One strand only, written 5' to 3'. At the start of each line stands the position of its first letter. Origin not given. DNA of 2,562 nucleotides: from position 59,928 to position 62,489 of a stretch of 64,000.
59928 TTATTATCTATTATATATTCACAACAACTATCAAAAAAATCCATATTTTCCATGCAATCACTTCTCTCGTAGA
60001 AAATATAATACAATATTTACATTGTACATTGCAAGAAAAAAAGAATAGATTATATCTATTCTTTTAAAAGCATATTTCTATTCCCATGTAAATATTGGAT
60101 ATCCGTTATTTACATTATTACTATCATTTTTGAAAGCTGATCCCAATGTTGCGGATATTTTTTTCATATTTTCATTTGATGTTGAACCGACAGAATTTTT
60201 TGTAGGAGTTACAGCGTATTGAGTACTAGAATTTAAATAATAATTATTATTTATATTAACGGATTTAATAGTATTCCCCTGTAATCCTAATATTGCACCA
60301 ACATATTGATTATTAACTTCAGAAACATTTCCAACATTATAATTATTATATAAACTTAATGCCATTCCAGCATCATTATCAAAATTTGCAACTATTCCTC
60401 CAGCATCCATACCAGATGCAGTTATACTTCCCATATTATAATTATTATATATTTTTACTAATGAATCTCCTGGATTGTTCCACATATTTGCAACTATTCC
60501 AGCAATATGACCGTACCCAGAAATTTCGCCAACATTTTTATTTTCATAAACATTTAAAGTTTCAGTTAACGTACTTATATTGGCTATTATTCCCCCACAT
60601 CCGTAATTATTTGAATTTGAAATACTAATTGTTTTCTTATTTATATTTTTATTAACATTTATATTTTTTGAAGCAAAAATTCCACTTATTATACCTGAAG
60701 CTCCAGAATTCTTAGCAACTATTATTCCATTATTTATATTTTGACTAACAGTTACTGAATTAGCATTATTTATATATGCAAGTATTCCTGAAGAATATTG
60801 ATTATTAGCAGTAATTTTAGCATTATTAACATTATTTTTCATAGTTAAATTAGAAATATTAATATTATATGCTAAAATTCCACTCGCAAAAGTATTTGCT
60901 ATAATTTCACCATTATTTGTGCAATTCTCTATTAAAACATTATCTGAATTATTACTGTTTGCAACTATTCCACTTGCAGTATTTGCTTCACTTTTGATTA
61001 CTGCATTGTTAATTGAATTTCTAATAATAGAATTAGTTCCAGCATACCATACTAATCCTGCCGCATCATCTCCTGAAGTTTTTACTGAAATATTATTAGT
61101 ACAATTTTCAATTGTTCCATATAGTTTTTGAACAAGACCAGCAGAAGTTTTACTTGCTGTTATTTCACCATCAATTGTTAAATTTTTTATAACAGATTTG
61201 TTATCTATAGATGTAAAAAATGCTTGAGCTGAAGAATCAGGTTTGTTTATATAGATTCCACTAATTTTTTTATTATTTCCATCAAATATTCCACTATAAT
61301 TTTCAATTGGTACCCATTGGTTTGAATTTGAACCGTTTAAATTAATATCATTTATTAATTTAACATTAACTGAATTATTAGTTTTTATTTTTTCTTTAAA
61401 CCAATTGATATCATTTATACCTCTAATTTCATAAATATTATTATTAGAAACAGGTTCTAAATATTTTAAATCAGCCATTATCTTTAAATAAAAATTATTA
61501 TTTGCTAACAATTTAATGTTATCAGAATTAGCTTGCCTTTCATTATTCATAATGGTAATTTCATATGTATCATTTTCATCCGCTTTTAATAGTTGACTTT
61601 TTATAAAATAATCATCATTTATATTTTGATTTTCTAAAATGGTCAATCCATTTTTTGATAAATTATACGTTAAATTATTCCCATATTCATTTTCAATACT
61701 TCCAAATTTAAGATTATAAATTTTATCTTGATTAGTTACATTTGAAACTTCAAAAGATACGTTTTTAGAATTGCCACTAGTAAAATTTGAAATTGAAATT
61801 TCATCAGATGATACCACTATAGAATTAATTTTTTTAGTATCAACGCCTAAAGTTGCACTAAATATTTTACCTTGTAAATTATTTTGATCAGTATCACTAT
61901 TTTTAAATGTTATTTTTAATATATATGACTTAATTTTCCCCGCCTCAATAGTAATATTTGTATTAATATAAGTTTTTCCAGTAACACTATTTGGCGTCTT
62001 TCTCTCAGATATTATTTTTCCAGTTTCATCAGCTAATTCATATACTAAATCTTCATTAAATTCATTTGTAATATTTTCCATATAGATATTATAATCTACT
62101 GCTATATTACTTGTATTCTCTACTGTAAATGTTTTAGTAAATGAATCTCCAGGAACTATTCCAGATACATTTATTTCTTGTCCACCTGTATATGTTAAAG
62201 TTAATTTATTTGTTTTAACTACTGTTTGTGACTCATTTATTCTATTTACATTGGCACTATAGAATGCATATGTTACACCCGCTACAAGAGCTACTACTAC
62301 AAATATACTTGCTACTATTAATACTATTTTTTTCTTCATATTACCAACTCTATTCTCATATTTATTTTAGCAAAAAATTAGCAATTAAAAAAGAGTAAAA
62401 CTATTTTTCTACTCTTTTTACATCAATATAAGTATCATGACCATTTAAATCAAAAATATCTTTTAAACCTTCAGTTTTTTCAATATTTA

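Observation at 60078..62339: A 753-aa fusion of a TasA-like domain to a long GLUG-repeat beta-helix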

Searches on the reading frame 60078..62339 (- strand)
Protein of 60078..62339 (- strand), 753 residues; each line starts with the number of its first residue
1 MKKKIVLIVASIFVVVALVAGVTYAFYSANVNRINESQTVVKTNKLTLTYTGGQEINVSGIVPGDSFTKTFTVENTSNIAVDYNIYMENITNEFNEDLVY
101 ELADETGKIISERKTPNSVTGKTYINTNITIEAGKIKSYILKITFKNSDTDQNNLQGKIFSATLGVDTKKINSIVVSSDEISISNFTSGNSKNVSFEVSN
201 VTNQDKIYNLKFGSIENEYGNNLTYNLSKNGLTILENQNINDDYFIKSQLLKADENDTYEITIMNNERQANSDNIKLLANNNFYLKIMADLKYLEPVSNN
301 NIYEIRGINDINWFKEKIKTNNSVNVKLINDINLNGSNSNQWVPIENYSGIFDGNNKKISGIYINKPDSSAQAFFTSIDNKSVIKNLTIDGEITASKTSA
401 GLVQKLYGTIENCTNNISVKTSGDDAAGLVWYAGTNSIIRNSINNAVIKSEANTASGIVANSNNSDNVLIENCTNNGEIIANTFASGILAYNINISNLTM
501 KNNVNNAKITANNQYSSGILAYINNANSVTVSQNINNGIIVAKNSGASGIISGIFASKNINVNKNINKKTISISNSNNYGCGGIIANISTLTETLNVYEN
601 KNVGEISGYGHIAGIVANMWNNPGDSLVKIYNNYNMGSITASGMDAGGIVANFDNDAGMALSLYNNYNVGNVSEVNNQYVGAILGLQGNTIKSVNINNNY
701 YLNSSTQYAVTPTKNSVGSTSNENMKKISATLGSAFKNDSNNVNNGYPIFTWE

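Call 3: search_protein_families(library=pfam, proteins=[window:60078-62339:-], max_evalue=10)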
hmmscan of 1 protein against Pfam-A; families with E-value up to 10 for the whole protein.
window:60078-62339:- (753 aa): 2 families
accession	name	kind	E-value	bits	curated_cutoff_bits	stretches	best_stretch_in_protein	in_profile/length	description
PF12389.13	Peptidase_M73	-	7.7e-08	32.8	22.5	2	1-82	2-79/196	Camelysin metallo-endopeptidase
PF03476.21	MOSC_N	-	0.19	12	25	1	97-162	34-101/119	MOSC N-terminal beta barrel domain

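Call 4: search_protein_families(library=ncbifam, proteins=[window:60078-62339:-], max_evalue=10)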
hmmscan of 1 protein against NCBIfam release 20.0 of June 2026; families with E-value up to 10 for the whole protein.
window:60078-62339:- (753 aa): 1 family
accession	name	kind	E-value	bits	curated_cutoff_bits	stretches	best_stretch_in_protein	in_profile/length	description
NF040942.2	hypo_ExtJ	equivalog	0.1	13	52.5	1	1-56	1-56/77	selenite/tellurite reduction operon protein ExtJ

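Call 8: find_homologous_proteins(query=window:60078-62339:-, max_evalue=0.001)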
Query window:60078-62339:- (753 aa): 128 proteins with E <= 0.001 among 8000 candidates; the best 120 are listed.
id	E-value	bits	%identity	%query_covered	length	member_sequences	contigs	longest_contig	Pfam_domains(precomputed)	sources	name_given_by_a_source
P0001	6.3e-88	314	62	38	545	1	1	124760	PF12389.14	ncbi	-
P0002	5.6e-72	262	47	39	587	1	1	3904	PF12389.14,PF12810.14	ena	-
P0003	2.9e-70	256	52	35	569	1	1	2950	PF12389.14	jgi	-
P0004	2.5e-68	250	47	38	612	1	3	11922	PF12389.14,PF12810.14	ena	-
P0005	2.2e-66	243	48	38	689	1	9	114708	PF12389.14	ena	-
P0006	9.7e-65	238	47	35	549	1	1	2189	PF12389.14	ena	-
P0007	7.3e-64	235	48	38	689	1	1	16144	PF12389.14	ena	-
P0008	1.2e-63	234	48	38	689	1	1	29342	PF12389.14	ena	-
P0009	1.8e-63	233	48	38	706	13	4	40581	PF12389.14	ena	-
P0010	2.1e-63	233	49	38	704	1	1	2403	PF12389.14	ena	-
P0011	2.1e-63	233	48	38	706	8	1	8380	PF12389.14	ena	-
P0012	2.2e-63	233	48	38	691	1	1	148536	PF12389.14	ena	-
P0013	8.8e-63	231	48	38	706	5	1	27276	PF12389.14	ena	-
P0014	1.4e-62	231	48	38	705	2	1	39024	PF12389.14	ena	-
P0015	1.1e-61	228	47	38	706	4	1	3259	PF12389.14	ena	-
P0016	7.4e-60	222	46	38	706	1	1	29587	PF12389.14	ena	-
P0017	8.2e-60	221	47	38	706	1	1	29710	PF12389.14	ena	-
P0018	7.3e-54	202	61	23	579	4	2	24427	PF12389.14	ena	-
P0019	1.7e-53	201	60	23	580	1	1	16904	PF12389.14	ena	-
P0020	2.4e-53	200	61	23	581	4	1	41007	PF12389.14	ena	-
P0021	2.6e-53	200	53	27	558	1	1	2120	PF12389.14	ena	-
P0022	9.8e-53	198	45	35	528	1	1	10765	PF19789.7,PF12389.14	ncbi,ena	-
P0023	2.9e-52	196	60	22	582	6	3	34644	PF12389.14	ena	-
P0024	4.1e-52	196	58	23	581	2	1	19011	PF12389.14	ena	-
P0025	5.0e-52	196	61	23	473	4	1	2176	PF12389.14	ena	-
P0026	6.2e-52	195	59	22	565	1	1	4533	PF12389.14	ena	-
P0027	7.0e-52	195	59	23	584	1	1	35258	PF12389.14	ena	-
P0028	8.4e-52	195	58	23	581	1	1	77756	PF12389.14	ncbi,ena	-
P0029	8.7e-52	195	59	23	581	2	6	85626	PF12389.14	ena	-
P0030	8.8e-52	195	57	23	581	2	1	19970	PF12389.14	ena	-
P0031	1.2e-51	194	59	23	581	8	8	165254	PF12389.14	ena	-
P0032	1.3e-51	194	57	23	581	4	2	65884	PF12389.14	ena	-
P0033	1.4e-51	194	58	23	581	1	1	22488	PF12389.14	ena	-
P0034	1.9e-51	194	58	23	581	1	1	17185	PF12389.14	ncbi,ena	-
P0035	2.0e-51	194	58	23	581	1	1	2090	PF12389.14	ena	-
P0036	2.2e-51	194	58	23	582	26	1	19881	PF12389.14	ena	-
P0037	2.4e-51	193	58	23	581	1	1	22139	PF12389.14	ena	-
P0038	2.6e-51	193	58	23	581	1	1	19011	PF12389.14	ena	-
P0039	2.8e-51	193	58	23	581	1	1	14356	PF12389.14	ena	-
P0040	2.9e-51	193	58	23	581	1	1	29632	PF12389.14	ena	-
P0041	3.3e-51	193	58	23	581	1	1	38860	PF12389.14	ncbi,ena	-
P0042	4.0e-51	193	58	23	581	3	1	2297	PF12389.14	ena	-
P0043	4.2e-51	193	57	23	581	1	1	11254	PF12389.14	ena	-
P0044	4.3e-51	193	57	23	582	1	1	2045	PF12389.14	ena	-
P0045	4.6e-51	192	58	23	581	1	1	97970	PF12389.14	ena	-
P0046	5.0e-51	192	60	23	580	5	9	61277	PF12389.14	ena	-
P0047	5.8e-51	192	54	23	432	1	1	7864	PF12389.14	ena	-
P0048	6.1e-51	192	57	23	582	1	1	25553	PF12389.14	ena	-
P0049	6.2e-51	192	58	23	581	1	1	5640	PF12389.14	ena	-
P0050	6.8e-51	192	59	23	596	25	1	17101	PF12389.14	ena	-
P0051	6.9e-51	192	58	23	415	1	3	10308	PF19789.7,PF12389.14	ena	-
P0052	7.4e-51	192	60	22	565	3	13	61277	PF12389.14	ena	-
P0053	8.0e-51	192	59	23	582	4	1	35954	PF12389.14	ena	-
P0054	9.8e-51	191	60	23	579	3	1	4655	PF12389.14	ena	-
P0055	1.1e-50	191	60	23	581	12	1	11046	PF12389.14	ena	-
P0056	1.2e-50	191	57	23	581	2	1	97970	PF12389.14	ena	-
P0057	1.5e-50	191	57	23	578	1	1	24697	PF12389.14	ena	-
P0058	1.6e-50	191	57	23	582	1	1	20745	PF12389.14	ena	-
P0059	2.4e-50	190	56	21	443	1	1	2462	PF12389.14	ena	-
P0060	2.6e-50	190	57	23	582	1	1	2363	PF12389.14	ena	-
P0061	2.8e-50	190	56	23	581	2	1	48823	PF12389.14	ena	-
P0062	2.8e-50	190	56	23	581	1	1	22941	PF12389.14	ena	-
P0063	3.5e-50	190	56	23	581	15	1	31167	PF12389.14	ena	-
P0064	3.7e-50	190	57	23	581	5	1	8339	PF12389.14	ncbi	-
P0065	5.0e-50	189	56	23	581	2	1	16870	PF12389.14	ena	-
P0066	5.3e-50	189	60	23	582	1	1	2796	PF12389.14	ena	-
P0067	6.8e-50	189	57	23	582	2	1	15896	PF12389.14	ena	-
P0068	8.7e-50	188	57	23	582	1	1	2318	PF12389.14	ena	-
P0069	9.0e-50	188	56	23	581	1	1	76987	PF12389.14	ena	-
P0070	1.0e-49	188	60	23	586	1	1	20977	PF12389.14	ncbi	-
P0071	1.3e-49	188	58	23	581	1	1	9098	PF12389.14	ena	-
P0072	1.6e-49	187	58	23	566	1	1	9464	PF12389.14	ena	-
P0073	2.9e-49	187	56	23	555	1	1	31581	PF12389.14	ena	-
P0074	4.6e-49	186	58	23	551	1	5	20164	PF12389.14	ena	-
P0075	4.7e-49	186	57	23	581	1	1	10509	PF12389.14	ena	-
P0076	5.1e-49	186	57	23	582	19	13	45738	PF12389.14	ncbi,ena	-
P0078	3.0e-48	183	56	23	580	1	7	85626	PF12389.14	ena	-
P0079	4.6e-48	183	59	20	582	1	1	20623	PF12389.14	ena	-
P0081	1.0e-47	181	54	23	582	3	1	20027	PF12389.14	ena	-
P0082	1.0e-47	181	54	23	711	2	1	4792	PF12389.14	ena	-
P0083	1.9e-47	181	58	20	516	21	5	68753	PF12389.14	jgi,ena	-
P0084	2.1e-47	180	54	22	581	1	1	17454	PF12389.14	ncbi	-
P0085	2.9e-47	180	56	22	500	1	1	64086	PF12389.14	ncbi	-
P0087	5.1e-47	179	52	23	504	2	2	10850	PF12389.14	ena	-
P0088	5.3e-47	179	54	22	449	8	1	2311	PF19789.7,PF12389.14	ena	-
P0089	7.0e-47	179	56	22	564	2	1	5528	PF12389.14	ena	-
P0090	8.4e-47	178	57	21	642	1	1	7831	PF12389.14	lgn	-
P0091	1.9e-46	177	55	23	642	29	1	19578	PF12389.14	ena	-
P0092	3.3e-46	176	56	22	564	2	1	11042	PF12389.14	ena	-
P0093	4.0e-46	176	55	23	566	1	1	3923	PF12389.14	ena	-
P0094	3.4e-45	173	53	23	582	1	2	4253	PF12389.14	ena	-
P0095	3.5e-45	173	53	23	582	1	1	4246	PF12389.14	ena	-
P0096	3.8e-45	173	53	23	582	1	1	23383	PF12389.14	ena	-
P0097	4.2e-45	173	53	23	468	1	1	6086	PF12389.14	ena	-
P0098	4.7e-45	173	52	23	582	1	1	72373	PF12389.14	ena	-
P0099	5.0e-45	173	55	22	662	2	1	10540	PF12389.14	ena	-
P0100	5.6e-45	172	54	23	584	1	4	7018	PF12389.14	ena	-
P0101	2.5e-44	170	51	23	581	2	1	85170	PF12389.14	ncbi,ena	-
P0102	2.8e-44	170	51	23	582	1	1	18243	PF12389.14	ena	-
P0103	3.2e-44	170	54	20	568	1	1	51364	PF12389.14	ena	-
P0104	3.8e-44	170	54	22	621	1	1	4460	PF12389.14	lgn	-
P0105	4.7e-44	169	51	23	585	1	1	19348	PF12389.14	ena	-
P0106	1.9e-43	167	51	23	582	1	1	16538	PF12389.14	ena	-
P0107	5.1e-43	166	51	23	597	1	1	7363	PF12389.14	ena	-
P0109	6.2e-43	166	51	23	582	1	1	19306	PF12389.14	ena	-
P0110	2.5e-42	164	49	23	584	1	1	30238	PF12389.14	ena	-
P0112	6.6e-42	162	59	22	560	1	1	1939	PF12389.14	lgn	-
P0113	1.1e-41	161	51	23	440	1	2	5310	PF12389.14,PF13472.13,PF00657.29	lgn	-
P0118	8.7e-37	145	47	20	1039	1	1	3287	-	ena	-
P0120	2.2e-31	127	47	23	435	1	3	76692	PF12389.14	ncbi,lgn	-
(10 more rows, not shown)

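Call 9: search_solved_structures(query=window:60078-62339:-, max_evalue=10, show_alignments=2)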
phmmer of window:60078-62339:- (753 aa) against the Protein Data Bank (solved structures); distinct sequences matched with E-value up to 10: 0.

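Call 15: find_encoding_contigs(protein=window:60078-62339:-, flank=10000, max_places=6)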
Protein window:60078-62339:- (753 aa): no gene with exactly this product is on record in the collection.

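Call 18: search_protein_families(library=pfam, proteins=[P0001, P0002, P0009, P0031, P0118], max_evalue=0.01)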
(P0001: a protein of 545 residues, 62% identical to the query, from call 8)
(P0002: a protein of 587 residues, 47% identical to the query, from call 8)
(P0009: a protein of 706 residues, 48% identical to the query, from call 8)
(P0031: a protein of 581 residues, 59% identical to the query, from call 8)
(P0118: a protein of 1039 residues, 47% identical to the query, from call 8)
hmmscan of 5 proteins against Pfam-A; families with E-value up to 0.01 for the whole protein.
P0001 (545 aa): 2 families
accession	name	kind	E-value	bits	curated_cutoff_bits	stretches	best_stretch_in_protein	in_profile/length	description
PF12389.13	Peptidase_M73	-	6.1e-08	33.2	22.5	1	1-82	2-79/196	Camelysin metallo-endopeptidase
PF19789.6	DUF6273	-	0.00098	19.5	23.5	1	377-526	23-171/172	Domain of unknown function (DUF6273)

P0002 (587 aa): 2 families
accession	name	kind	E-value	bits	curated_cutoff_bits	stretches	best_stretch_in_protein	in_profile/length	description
PF12810.13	ALK_LTK_GRD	-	1.6e-31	110.6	24.5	1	316-583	7-243/243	ALK/LTK, Glycine-rich domain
PF12389.13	Peptidase_M73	-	3.3e-09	37.3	22.5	1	3-82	3-78/196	Camelysin metallo-endopeptidase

P0009 (706 aa): 2 families
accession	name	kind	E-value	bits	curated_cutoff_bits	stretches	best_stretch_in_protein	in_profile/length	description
PF12389.13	Peptidase_M73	-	3e-10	40.7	22.5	2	4-82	4-78/196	Camelysin metallo-endopeptidase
PF03781.23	FGE-sulfatase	-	0.0057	16.8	23.3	0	559-594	162-197/255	Sulfatase-modifying factor enzyme 1-like domain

P0031 (581 aa): 1 family
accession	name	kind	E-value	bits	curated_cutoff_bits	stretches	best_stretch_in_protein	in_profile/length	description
PF12389.13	Peptidase_M73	-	5.1e-10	39.9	22.5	1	1-78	2-75/196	Camelysin metallo-endopeptidase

P0118 (1039 aa): 1 family
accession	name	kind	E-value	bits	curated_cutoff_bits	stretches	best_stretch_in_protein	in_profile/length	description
PF09479.16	Flg_new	-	8e-06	26.3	27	1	184-252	1-65/65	Listeria-Bacteroides repeat domain (List_Bact_rpt)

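Call 20: predict_structure(protein=window:60081-62339:-)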
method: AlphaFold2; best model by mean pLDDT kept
length: 753 residues; sequences in the alignment: 1
mean_pLDDT: 44.5   pTM: 0.44
mean pLDDT of the five models: 44.5, 42.1, 37.6, 35.4, 33.9
residues with pLDDT >= 90: 0; 70-90: 10; 50-70: 267; < 50: 476
segments of 3 or more residues with pLDDT < 50: 1-4, 14-97, 116-140, 142-354, 373-378, 403-405, 545-554, 572-587, 608-616, 620-623, 641-652, 654-657, 674-692, 703-753
pLDDT, mean of each block of 10 residues (from residue 1): 49 46 29 23 22 31 39 38 40 45 56 49 44 45 42 30 28 25 27 26 27 28 33 33 27 30 30 29 34 32 34 35 32 30 31 45 50 48 62 58 56 70 63 61 66 64 60 69 67 61 64 60 64 62 48 56 59 43 47 63 52 48 56 59 46 50 58 46 43 51 42 29 34 34 33 32
secondary structure, 60 per line:
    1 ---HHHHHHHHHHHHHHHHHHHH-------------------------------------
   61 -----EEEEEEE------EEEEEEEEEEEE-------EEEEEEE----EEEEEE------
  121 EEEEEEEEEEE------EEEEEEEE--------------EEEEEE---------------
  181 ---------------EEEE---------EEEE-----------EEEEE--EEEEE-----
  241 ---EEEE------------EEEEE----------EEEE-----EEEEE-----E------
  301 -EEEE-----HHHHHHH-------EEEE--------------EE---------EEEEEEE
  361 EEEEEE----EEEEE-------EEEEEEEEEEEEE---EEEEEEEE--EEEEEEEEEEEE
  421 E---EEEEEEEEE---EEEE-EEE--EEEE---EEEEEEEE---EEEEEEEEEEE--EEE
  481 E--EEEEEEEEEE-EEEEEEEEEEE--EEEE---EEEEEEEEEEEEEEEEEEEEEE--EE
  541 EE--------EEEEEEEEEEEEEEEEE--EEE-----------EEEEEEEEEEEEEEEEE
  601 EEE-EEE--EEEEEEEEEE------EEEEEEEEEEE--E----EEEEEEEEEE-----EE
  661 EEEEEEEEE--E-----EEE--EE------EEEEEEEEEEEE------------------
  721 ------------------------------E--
elements in order (helices of 4 or more, strands of 3 or more residues): H4-23 E66-72 E79-90 E98-104 E109-114 E121-131 E138-145 E160-165 E196-199 E209-212 E224-228 E231-235 E244-247 E260-264 E275-278 E284-288 E302-305 H311-317 E325-328 E354-366 E371-375 E383-395 E399-406 E409-421 E425-433 E437-440 E442-444 E447-450 E454-461 E465-475 E478-481 E484-493 E495-505 E508-511 E515-536 E539-542 E551-567 E570-572 E584-603 E605-607 E610-619 E626-636 E644-653 E659-669 E678-680 E691-702

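Call 21: search_protein_representatives(protein=window:60081-62339:-)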
Query: 753 residues. Proteins with E-value up to 0.001 (for the whole library): 5303; up to 1e-10: 1518; up to 1e-30: 100. The best 150 are listed.
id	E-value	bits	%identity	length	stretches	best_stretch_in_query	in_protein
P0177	4.1e-78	280.2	65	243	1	1-240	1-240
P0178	4.3e-66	240.5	44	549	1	1-314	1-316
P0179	7.6e-65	236.3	34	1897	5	305-480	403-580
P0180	1.9e-61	225.1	64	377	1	1-179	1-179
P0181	6.6e-59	216.7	30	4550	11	326-544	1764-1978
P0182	1.8e-58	215.3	38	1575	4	330-554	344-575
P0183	3.3e-54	201.2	31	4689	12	339-504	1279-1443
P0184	3.6e-54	201.1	30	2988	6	290-548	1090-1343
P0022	3.1e-53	198.0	42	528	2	3-265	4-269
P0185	1.6e-52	195.6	33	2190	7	303-522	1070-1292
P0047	1.9e-51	192.1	55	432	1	2-175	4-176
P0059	7.8e-51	190.0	52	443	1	2-179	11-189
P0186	3.4e-50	187.9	32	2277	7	301-489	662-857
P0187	3.8e-49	184.5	56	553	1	3-173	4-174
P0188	3.9e-48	181.1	54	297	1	2-173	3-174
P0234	6.2e-35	137.5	34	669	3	87-208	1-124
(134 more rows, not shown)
